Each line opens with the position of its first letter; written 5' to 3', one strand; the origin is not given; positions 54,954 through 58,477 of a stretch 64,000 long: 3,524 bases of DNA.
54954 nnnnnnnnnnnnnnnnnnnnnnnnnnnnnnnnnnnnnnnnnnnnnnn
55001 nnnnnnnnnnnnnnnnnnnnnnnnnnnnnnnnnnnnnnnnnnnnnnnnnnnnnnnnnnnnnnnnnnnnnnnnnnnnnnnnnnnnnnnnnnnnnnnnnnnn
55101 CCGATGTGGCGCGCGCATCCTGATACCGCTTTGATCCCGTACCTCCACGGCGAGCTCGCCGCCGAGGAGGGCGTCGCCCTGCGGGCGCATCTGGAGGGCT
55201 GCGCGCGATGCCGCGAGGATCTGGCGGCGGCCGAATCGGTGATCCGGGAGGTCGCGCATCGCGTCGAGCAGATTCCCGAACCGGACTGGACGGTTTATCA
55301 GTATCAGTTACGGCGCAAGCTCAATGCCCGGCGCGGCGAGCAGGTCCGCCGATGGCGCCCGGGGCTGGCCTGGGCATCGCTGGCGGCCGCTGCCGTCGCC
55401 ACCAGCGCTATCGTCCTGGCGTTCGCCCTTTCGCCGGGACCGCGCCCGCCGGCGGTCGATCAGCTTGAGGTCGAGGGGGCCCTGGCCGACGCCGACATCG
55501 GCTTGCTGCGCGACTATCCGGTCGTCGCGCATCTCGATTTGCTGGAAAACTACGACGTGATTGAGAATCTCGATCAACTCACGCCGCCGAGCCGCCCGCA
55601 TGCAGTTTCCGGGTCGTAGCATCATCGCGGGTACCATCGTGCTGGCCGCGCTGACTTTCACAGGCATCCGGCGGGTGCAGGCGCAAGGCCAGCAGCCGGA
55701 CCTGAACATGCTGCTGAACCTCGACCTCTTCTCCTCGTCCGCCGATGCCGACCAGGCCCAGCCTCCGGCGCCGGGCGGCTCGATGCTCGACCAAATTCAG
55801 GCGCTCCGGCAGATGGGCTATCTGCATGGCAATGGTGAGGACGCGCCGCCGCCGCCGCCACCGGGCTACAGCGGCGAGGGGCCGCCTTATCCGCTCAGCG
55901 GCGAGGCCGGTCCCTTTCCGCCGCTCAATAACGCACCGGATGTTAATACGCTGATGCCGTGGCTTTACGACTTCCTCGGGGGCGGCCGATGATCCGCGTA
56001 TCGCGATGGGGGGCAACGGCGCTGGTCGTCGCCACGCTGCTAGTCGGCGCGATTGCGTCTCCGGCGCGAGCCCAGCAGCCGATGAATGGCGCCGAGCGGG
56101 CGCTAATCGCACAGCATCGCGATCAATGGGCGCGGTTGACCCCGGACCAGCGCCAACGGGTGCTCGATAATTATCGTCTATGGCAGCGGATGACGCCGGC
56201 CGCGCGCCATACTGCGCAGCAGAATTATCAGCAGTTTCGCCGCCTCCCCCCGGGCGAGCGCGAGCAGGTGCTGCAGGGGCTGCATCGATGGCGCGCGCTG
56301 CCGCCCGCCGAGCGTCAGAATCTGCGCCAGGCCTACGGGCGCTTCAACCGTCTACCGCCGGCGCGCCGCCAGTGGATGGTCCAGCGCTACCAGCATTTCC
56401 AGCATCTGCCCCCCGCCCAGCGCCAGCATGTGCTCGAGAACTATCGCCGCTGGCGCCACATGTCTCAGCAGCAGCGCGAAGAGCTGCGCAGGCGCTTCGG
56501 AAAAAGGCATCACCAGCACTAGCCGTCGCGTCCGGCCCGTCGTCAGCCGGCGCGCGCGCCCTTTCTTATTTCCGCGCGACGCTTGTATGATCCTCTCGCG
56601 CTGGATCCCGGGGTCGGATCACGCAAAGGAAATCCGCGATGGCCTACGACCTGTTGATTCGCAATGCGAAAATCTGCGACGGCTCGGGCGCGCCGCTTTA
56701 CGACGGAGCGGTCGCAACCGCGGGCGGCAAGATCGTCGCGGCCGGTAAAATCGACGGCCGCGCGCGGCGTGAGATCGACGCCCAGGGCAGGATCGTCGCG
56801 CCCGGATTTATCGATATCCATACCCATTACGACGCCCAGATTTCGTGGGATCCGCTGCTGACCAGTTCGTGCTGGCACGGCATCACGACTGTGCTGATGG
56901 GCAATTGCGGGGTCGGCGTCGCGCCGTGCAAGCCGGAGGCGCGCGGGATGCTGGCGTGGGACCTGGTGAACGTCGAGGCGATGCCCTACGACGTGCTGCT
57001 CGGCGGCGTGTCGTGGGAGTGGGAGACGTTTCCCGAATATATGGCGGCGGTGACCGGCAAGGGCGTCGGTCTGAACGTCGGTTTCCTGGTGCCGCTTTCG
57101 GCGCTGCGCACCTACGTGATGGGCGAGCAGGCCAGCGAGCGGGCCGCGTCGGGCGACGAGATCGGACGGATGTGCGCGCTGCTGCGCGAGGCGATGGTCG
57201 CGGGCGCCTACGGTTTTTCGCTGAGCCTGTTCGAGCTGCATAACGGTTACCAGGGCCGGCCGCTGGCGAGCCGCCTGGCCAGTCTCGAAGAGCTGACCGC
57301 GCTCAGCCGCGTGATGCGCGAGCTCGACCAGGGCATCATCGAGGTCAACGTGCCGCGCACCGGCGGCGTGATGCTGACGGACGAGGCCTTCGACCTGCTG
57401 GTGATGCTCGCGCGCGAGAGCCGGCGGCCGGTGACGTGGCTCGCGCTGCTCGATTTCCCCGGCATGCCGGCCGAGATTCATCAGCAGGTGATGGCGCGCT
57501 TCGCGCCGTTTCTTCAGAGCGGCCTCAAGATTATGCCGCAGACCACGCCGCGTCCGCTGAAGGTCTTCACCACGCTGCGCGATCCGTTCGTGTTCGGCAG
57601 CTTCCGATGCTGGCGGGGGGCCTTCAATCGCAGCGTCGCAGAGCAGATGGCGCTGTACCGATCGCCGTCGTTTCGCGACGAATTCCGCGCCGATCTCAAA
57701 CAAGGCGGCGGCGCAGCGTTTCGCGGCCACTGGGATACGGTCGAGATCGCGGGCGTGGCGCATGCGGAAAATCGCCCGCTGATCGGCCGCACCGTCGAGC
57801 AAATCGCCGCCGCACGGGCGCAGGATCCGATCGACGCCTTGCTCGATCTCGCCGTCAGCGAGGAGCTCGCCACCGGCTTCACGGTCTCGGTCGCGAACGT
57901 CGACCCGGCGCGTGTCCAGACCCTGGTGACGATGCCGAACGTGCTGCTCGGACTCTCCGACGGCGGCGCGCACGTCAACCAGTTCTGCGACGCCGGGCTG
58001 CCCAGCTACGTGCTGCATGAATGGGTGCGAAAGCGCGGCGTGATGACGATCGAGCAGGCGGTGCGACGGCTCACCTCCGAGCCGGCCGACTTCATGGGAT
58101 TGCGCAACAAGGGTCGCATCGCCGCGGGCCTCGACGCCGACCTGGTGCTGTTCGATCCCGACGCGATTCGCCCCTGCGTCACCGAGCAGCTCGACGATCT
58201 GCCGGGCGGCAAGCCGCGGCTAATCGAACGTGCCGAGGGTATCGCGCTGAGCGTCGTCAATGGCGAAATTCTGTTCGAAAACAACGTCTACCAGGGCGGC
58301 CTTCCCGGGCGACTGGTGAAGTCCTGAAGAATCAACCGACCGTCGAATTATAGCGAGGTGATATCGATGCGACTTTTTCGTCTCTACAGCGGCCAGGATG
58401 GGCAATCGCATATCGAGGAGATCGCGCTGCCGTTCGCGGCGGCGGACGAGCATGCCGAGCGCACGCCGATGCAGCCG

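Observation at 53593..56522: ECF sigma mini-regulon: the GTAAAC-N17-CGTC promoter motif occurs twice, upstream of the sigma operon and of a secreted Gly/Tyr/Asn/His-rich protein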

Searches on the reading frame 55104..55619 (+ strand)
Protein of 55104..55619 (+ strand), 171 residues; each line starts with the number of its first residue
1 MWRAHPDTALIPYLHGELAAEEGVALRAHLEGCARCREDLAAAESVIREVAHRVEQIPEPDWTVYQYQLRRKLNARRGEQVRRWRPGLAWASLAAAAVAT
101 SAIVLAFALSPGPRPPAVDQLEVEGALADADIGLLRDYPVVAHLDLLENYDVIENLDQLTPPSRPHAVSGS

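Call 5: search_protein_families(library=pfam, proteins=[window:55104-55619:+], max_evalue=0.01)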
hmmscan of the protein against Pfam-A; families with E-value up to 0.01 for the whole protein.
window:55104-55619:+ (171 aa): 1 family
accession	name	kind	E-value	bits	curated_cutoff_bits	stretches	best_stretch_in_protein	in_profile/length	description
PF13490.11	zf-HC2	-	4.7e-08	33.4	22.2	1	10-37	8-35/35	Putative zinc-finger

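Call 12: search_protein_families(library=ncbifam, proteins=[window:55104-55619:+], max_evalue=0.01)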
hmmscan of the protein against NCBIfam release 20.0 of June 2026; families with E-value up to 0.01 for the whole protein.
window:55104-55619:+ (171 aa): 3 families
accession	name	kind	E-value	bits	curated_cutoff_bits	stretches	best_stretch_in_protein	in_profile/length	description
NF052375.1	antisigma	equivalog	8.7e-09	35.7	100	1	10-131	2-125/217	anti-sigma factor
TIGR03988.1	antisig_RsrA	equivalog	1.7e-05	24.8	62.5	1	11-53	10-51/77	mycothiol system anti-sigma-R factor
TIGR02451.1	anti_sig_ChrR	subfamily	0.00049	20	124.5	1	7-55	5-53/216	ChrR family anti-sigma-E factor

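Call 50: search_solved_structures(query=window:55104-55619:+, max_evalue=1)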
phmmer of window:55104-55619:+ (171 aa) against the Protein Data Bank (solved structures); distinct sequences matched with E-value up to 1: 1.
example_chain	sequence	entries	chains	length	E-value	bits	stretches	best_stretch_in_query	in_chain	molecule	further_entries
5wuq_C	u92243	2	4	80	0.65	13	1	13-51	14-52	Anti-sigma-W factor RsiW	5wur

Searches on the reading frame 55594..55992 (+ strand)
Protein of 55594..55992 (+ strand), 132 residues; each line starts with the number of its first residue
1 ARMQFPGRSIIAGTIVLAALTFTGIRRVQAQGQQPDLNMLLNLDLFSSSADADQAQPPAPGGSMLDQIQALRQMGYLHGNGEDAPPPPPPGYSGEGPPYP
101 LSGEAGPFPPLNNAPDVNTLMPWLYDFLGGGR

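Call 5: search_protein_families(library=pfam, proteins=[window:55594-55992:+], max_evalue=0.01)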
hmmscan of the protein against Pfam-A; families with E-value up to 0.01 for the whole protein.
window:55594-55992:+ (132 aa): 0 families

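Call 12: search_protein_families(library=ncbifam, proteins=[window:55594-55992:+], max_evalue=0.01)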
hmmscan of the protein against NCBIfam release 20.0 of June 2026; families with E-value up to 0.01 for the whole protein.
window:55594-55992:+ (132 aa): 0 families

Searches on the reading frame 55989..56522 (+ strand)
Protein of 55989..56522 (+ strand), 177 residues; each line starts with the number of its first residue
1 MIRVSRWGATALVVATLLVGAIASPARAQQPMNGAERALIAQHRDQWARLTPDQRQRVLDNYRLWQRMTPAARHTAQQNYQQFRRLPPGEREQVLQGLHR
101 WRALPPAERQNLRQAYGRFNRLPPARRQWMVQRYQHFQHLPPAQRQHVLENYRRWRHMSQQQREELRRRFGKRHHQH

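Call 5: search_protein_families(library=pfam, proteins=[window:55989-56522:+], max_evalue=0.01)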
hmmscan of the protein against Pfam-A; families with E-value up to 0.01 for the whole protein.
window:55989-56522:+ (177 aa): 5 families
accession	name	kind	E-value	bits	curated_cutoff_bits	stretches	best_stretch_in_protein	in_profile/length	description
PF11304.13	DUF3106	-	2e-40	137.9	24.3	3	32-113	22-103/104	Protein of unknown function (DUF3106)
PF19522.4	DUF6052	-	1.4e-05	25.8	25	0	50-69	7-26/61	Family of unknown function (DUF6052)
PF13618.11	Gluconate_2-dh3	-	0.00042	21.1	23.4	0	30-62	50-82/135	Gluconate 2-dehydrogenase subunit 3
PF17944.6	Arg_decarbox_C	-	0.00074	20.4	23.3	0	48-63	27-42/51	Arginine decarboxylase C-terminal helical extension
PF06945.18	DUF1289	-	0.0033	17.7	27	0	44-61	25-42/47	Protein of unknown function (DUF1289)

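Call 12: search_protein_families(library=ncbifam, proteins=[window:55989-56522:+], max_evalue=0.01)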
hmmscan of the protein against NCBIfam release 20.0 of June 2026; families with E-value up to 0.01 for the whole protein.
window:55989-56522:+ (177 aa): 0 families

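Call 25: search_solved_structures(query=window:55989-56522:+, max_evalue=10)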
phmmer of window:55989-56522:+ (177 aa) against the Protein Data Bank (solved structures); distinct sequences matched with E-value up to 10: 4.
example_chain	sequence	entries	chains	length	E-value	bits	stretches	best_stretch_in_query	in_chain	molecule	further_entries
5xwz_A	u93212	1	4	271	0.7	13.2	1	23-70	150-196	Unplaced genomic scaffold supercont1.36, whole genome shotgun sequence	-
1uax_A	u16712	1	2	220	1.1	12.6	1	108-146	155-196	Ribonuclease HII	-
6pmi_F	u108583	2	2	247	2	11.7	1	56-87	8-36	RNA polymerase sigma factor FliA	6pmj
3f31_A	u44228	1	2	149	7.2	9.9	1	126-168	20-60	Spectrin alpha chain, brain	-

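Call 29: find_homologous_proteins(query=window:55989-56522:+, max_evalue=0.00001)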
Query window:55989-56522:+ (177 aa): 12 proteins with E <= 0.00001 among 329 candidates.
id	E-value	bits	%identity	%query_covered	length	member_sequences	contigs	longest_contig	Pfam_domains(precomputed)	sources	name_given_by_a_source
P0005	2.7e-14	72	40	61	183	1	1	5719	PF11304.14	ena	-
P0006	1.4e-12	66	35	86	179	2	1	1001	PF11304.14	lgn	-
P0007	5.3e-11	61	26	72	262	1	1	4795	PF11304.14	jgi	jgi:hypothetical protein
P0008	4.3e-10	58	30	80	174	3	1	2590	PF11304.14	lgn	-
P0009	1.1e-9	57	34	66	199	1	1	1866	PF11304.14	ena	-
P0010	5.5e-7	48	33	58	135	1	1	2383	PF11304.14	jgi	jgi:Protein of unknown function (DUF3106)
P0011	7.3e-7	47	37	46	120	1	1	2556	PF11304.14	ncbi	-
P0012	1.1e-6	47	37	51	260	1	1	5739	PF11304.14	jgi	jgi:hypothetical protein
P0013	1.3e-6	47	32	93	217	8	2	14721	PF11304.14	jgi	jgi:hypothetical protein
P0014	5.5e-6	45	40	46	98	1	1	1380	PF11304.14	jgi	jgi:hypothetical protein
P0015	5.7e-6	45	27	93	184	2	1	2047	PF11304.14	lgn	-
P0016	5.7e-6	45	30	69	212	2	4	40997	PF11304.14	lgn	-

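Call 62: predict_structure(alignment_id=A2)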
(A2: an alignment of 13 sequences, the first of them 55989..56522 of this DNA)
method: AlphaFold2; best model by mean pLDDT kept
length: 177 residues; sequences in the alignment: 13
mean_pLDDT: 84.6   pTM: 0.56
mean pLDDT of the five models: 84.6, 84.1, 81.2, 79.3, 78.5
residues with pLDDT >= 90: 122; 70-90: 23; 50-70: 8; < 50: 24
segments of 3 or more residues with pLDDT < 50: 1-24
pLDDT, mean of each block of 10 residues (from residue 1): 39 46 52 87 91 90 92 93 95 92 94 95 97 96 97 96 93 74
secondary structure, 60 per line:
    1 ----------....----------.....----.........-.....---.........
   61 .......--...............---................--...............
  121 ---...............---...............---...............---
elements in order: H11-14 H25-29 H34-42 H44-48 H52-67 H70-84 H88-103 H106-120 H124-138 H142-156 H160-174

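Call 64: fold_search(model_id=the predicted structure, library=pdb)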
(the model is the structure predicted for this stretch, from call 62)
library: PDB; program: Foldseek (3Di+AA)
matches with E <= 10: 6; with E <= 0.001: 0
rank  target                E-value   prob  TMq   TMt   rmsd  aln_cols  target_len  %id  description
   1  7ewp_C                5.0e+00  0.04  0.18  0.09  23.8       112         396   12  Cryo-EM structure of human GPR158 in complex with RGS7-Gbeta5 in a 2:1:1 ratio (released 2021-12-01)
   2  5jgh_D                5.0e+00  0.03  0.16  0.17  13.3       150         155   13  Crystal structure of the mitochondrial DNA packaging protein Abf2p in complex with DNA at 2.6 Angstrom resolution (released 2017-02-08)
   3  9g6k_Lt               5.7e+00  0.02  0.13  0.12  18.4       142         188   14  LSU structure derived from the LSU sample of the mitoribosome from T. gondii. (released 2024-12-11)
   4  6z1p_By               6.1e+00  0.01  0.11  0.15  23.1        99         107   14  Structure of the mitochondrial ribosome from Tetrahymena thermophila (released 2020-06-24)
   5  8e5t_s                9.7e+00  0.01  0.11  0.14  29.8        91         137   15  Yeast co-transcriptional Noc1-Noc2 RNP assembly checkpoint intermediate (released 2023-04-12)
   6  5tdy_D                9.7e+00  0.01  0.12  0.19  13.8       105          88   17  Structure of cofolded FliFc:FliGn complex from Thermotoga maritima (released 2017-01-25)

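Call 72: find_encoding_contigs(protein=P0016, flank=4000, max_places=2)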
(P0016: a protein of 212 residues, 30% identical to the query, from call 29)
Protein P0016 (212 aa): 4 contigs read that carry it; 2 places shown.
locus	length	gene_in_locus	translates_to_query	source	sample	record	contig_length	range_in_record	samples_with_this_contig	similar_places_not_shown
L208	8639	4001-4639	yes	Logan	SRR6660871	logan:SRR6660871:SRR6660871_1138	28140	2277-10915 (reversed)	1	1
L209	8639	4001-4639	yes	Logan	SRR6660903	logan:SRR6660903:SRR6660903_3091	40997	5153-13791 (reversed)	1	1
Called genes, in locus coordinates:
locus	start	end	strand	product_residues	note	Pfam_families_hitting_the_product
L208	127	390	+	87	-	-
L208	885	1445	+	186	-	PF08207:EFP_N, PF01132:EFP, PF09285:Elong-fact-P_C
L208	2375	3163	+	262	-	PF04542:Sigma70_r2, PF08281:Sigma70_r4_2, PF04545:Sigma70_r4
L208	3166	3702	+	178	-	-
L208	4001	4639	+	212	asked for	PF11304:DUF3106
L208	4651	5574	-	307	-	PF01619:Pro_dh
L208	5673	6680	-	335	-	PF00781:DAGK_cat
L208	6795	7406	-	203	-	PF14512:TM1586_NiRdase (faint), PF00881:Nitroreductase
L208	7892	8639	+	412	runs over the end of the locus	PF25917:BSH_RND, PF25876:HH_MFP_RND, PF25944:Beta-barrel_RND, PF25967:RND-MFP_C, PF25989:YknX_C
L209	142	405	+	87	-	-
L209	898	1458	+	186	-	PF08207:EFP_N, PF01132:EFP, PF09285:Elong-fact-P_C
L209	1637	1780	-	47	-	-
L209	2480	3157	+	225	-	PF04542:Sigma70_r2, PF08281:Sigma70_r4_2, PF04545:Sigma70_r4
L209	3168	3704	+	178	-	-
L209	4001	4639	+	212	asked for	PF11304:DUF3106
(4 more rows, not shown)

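Call 73: find_encoding_contigs(protein=P0013, flank=4000, max_places=2)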
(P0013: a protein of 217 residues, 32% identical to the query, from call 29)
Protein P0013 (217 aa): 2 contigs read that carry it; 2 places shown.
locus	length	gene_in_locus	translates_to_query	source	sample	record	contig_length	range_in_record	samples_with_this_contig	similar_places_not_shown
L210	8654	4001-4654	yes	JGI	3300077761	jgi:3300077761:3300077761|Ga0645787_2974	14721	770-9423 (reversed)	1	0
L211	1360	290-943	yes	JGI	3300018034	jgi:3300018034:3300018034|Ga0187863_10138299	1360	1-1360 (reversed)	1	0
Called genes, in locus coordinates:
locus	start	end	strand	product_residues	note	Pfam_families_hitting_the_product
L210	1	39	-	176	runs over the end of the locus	-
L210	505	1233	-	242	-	PF01546:Peptidase_M20 (weak), PF04389:Peptidase_M28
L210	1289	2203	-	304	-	PF02225:PA (faint)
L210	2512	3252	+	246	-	PF04542:Sigma70_r2, PF08281:Sigma70_r4_2, PF04545:Sigma70_r4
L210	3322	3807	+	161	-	-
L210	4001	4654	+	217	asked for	PF11304:DUF3106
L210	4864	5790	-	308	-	PF01619:Pro_dh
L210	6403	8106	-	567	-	PF08323:Glyco_transf_5, PF13439:Glyco_transf_4 (faint), PF13579:Glyco_trans_4_4 (weak), PF00534:Glycos_transf_1, PF13692:Glyco_trans_1_4 (weak)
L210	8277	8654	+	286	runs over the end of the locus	PF00398:RrnaAD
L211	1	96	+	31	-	?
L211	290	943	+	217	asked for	PF11304:DUF3106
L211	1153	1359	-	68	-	?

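Call 74: find_encoding_contigs(protein=P0005, flank=4000, max_places=2)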
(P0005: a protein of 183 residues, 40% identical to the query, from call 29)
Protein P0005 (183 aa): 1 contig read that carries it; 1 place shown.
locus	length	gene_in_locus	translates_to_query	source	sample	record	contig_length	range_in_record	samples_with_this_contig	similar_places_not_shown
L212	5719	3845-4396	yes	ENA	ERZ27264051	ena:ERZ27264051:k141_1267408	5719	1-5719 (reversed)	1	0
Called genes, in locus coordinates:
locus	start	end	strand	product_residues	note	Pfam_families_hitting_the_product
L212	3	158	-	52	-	?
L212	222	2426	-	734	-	PF17764:PriA_3primeBD, PF00270:DEAD, PF04851:ResIII, PF18319:Zn_ribbon_PriA, PF00271:Helicase_C, PF18074:PriA_C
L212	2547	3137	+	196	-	PF04542:Sigma70_r2 (faint), PF07638:Sigma70_ECF (weak), PF08281:Sigma70_r4_2, PF04545:Sigma70_r4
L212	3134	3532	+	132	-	-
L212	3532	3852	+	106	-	-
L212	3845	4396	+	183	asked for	PF11304:DUF3106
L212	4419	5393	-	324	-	PF00160:Pro_isomerase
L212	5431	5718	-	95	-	?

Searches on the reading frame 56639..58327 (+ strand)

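Call 5: search_protein_families(library=pfam, proteins=[window:56639-58327:+], max_evalue=0.01)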
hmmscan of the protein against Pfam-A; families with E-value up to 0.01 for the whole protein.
window:56639-58327:+ (562 aa): 2 families
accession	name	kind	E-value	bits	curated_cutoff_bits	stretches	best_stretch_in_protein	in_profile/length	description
PF07969.17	Amidohydro_3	-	9.8e-34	118.1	29.7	1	44-545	1-471/472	Amidohydrolase family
PF01979.26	Amidohydro_1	-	1.1e-12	48.3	25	1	452-518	266-323/345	Amidohydrolase family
